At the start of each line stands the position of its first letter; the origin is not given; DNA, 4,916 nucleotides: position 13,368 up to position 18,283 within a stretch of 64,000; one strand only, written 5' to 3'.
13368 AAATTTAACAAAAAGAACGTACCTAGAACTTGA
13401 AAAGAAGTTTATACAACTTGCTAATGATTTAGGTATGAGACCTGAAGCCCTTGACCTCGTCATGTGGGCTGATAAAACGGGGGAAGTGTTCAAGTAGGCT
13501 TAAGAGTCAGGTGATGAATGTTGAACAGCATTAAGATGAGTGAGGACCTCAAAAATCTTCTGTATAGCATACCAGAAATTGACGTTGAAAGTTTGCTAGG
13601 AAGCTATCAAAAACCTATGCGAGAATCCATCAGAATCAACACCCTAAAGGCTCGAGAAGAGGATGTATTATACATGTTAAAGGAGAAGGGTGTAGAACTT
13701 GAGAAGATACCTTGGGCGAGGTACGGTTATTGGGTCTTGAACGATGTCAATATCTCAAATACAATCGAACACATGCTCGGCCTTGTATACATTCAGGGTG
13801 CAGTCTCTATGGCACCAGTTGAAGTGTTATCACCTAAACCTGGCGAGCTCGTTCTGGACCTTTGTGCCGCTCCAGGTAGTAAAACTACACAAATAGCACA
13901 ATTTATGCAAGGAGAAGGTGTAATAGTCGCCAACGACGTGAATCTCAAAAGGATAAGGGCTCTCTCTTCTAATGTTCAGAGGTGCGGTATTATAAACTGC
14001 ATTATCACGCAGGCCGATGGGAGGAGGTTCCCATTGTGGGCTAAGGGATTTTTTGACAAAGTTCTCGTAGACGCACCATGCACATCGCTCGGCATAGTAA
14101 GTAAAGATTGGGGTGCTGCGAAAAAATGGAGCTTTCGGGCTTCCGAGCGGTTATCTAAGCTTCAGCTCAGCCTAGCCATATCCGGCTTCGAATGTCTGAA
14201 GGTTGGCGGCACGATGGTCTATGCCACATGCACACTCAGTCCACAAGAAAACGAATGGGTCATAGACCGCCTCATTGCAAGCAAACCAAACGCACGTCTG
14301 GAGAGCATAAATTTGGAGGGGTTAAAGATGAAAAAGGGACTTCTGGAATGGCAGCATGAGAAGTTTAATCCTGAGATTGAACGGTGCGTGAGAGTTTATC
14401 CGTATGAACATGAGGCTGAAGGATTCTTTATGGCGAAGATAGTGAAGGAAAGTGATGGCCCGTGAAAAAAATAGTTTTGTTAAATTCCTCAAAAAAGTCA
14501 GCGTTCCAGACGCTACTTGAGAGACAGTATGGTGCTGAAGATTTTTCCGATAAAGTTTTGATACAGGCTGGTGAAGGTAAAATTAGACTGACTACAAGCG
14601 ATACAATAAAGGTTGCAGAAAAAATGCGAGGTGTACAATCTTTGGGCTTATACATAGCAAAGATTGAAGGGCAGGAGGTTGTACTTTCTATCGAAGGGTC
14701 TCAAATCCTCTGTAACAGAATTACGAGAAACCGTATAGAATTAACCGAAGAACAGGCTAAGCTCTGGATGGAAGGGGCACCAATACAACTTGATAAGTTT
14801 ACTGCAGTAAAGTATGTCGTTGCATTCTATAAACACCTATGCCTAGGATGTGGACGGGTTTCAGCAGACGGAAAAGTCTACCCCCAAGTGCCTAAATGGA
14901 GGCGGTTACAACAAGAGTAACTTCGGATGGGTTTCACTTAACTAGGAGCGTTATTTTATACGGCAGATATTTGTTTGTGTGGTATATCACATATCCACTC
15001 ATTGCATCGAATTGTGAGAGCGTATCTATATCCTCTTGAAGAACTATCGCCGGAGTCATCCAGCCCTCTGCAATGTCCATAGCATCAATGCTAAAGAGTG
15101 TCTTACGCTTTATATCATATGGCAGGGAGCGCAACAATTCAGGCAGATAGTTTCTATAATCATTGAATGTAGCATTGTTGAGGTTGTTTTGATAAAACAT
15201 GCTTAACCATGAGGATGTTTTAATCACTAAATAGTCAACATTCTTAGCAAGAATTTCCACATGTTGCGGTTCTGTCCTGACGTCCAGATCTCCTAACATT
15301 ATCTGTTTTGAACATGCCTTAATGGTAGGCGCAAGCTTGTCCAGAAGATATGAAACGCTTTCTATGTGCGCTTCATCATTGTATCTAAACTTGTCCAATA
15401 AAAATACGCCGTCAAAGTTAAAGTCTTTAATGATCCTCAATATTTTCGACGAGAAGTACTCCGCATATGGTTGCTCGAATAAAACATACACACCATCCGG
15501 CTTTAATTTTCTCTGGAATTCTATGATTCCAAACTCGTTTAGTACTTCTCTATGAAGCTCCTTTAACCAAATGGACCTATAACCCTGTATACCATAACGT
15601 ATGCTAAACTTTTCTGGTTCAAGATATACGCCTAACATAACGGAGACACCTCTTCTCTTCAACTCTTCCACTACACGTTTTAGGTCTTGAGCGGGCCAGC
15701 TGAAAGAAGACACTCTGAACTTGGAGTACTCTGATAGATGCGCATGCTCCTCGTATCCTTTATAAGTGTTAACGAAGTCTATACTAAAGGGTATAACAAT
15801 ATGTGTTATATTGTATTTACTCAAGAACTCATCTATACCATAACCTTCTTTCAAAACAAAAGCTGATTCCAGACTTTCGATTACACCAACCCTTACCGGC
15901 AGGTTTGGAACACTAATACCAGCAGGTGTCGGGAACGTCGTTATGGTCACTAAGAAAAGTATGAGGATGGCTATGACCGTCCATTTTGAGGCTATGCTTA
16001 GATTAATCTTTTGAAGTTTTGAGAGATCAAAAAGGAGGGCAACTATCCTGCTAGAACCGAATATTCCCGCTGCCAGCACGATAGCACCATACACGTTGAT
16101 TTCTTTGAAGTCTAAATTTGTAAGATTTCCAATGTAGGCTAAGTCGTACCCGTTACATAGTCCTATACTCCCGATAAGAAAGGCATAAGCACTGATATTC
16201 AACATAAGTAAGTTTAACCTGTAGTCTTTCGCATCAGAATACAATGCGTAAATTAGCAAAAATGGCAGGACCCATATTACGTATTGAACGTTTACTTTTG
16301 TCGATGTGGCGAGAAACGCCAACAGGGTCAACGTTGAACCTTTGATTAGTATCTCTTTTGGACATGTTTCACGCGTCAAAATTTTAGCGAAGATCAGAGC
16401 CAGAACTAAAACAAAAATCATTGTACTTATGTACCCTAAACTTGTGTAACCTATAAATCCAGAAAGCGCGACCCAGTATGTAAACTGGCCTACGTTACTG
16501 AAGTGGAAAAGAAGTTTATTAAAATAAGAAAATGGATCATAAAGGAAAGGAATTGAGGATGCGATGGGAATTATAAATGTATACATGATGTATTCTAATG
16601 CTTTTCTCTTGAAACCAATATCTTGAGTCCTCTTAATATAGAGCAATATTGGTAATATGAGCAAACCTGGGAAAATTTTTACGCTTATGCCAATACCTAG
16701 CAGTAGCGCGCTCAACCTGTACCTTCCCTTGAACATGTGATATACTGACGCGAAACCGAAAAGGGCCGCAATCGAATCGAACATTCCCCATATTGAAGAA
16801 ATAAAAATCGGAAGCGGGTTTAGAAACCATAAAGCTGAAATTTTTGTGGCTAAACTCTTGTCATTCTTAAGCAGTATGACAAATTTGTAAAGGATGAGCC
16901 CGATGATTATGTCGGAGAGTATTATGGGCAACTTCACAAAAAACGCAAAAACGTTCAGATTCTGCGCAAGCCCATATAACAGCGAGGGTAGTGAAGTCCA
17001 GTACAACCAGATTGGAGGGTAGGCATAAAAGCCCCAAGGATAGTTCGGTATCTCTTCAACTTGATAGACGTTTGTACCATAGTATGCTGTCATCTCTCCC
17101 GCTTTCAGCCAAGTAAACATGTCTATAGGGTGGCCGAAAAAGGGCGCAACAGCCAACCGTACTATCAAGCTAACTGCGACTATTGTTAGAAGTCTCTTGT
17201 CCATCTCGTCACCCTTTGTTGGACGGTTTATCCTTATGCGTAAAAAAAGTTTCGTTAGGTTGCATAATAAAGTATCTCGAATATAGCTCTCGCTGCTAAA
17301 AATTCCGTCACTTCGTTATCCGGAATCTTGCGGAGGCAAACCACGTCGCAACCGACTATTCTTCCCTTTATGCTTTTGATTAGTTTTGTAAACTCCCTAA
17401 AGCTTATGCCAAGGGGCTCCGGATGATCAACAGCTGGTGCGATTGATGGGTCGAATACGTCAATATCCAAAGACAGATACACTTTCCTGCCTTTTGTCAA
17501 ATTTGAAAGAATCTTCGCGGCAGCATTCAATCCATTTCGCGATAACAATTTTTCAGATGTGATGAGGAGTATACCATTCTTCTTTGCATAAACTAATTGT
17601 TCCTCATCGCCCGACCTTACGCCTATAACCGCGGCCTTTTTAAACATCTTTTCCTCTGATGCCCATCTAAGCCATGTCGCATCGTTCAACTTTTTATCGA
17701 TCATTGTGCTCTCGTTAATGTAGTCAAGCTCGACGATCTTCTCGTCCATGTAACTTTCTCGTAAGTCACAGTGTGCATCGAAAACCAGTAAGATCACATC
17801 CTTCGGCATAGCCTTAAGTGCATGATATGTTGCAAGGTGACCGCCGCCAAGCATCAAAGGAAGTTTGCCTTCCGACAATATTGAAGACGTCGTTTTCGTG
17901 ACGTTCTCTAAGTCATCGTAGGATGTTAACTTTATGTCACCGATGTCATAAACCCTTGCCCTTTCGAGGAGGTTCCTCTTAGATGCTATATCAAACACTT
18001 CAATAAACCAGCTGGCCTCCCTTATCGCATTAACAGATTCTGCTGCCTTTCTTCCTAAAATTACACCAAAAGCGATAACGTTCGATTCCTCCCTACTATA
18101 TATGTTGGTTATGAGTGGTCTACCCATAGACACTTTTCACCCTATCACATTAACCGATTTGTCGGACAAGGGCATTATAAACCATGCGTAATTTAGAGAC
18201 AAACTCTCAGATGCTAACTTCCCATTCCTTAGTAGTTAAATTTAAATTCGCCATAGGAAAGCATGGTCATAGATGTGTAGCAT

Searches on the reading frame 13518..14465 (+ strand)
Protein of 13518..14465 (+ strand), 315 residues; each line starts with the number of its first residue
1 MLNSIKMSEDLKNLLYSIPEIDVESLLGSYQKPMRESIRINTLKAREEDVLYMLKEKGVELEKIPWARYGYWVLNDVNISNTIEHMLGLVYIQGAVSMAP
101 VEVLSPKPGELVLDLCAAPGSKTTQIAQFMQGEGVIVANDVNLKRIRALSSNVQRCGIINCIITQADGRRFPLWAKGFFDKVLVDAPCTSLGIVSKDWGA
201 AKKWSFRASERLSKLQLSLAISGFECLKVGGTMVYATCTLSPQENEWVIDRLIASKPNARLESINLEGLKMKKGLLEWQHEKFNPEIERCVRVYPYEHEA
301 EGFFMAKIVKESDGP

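Call 3: search_protein_families(library=pfam, proteins=[window:13518-14465:+], max_evalue=0.1)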
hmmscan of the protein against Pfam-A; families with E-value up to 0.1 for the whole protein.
window:13518-14465:+ (315 aa): 9 families
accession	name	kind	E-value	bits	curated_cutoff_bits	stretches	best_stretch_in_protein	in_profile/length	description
PF01189.24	Methyltr_RsmB-F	-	5.1e-53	180.1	27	1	103-308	3-198/199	16S rRNA methyltransferase RsmB/F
PF17125.10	Methyltr_RsmF_N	-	6.4e-16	59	34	1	20-94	15-85/86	N-terminal domain of 16S rRNA methyltransferase RsmF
PF22458.1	RsmF-B_ferredox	-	2.8e-05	24.6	27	1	22-72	16-66/74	Methyltr_RsmF/B-like, ferredoxin-like domain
PF01728.25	FtsJ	-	4.4e-05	23.9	24.1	1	107-239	20-141/181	FtsJ-like methyltransferase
PF13847.12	Methyltransf_31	-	0.0004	20.5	27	1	108-239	3-113/145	Methyltransferase domain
PF13649.12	Methyltransf_25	-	0.001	20.2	27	1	112-184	1-70/97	Methyltransferase domain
PF02475.24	TRM5-TYW2_MTfase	-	0.0046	17.3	28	1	107-191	35-117/164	TRM5/TYW2 methyltransferase domain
PF01209.24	Ubie_methyltran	-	0.0099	15.7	20.1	1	103-183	42-121/233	ubiE/COQ5 methyltransferase family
PF01135.25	PCMT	-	0.025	14.8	20.3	1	101-170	66-135/210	Protein-L-isoaspartate(D-aspartate) O-methyltransferase (PCMT)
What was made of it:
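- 13518..14465 (+): RsmB/F-type RNA m5C methyltransferase, same strand, 20 nt after ogg2. Methyltr_RsmB-F scores 180 bits and RsmF_N 59 bits (call 3).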

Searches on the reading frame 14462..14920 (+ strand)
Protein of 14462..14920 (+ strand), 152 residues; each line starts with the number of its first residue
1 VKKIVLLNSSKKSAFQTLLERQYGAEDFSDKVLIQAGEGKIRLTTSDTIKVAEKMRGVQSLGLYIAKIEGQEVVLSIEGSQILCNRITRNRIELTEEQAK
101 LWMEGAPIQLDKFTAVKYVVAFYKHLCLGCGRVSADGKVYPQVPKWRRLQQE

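Call 3: search_protein_families(library=pfam, proteins=[window:14462-14920:+], max_evalue=0.1)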
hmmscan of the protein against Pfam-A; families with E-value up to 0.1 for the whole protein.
window:14462-14920:+ (152 aa): 3 families
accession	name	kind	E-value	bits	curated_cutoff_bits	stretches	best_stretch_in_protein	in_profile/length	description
PF09157.17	TruB-C_2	-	0.00041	20.6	21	1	92-142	3-54/57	Pseudouridine synthase II TruB, C-terminal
PF13636.12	Methyltranf_PUA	-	0.0025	18.3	27.6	1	99-148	1-48/49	RNA-binding PUA-like domain of methyltransferase RsmF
PF23726.1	Beta-prop_RSE1_2nd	-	0.064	12.9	30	1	26-96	79-145/327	RSE1/DDB1/CPSF1 second beta-propeller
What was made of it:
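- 14462..14920 (+): Separate PUA-domain protein, overlapping the methyltransferase gene by 4 nt; last gene of the co-directional cluster. It gives weak PUA hits (call 3).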

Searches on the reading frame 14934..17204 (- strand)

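Call 8: search_protein_families(library=pfam, proteins=[window:14934-17204:-], max_evalue=0.001)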
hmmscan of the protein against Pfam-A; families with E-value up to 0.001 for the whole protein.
window:14934-17204:- (756 aa): 1 family
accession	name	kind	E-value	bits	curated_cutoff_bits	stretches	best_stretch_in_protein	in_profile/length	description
PF09594.16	GT87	-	6.2e-05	23.3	25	1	60-287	1-223/237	Glycosyltransferase family 87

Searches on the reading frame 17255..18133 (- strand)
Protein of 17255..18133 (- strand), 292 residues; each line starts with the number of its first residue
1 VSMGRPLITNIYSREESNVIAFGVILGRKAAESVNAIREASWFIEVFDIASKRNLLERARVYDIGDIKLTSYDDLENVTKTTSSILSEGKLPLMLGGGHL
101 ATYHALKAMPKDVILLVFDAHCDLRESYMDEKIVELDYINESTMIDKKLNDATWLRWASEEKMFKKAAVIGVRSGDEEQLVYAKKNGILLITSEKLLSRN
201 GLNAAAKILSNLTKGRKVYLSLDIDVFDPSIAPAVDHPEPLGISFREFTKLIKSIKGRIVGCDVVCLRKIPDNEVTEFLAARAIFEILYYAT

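Call 8: search_protein_families(library=pfam, proteins=[window:17255-18133:-], max_evalue=0.001)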
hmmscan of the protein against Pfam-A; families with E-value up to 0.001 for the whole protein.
window:17255-18133:- (292 aa): 1 family
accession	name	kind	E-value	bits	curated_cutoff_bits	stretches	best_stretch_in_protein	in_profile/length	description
PF00491.26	Arginase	-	6.6e-51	173.9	22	1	34-287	24-277/280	Arginase family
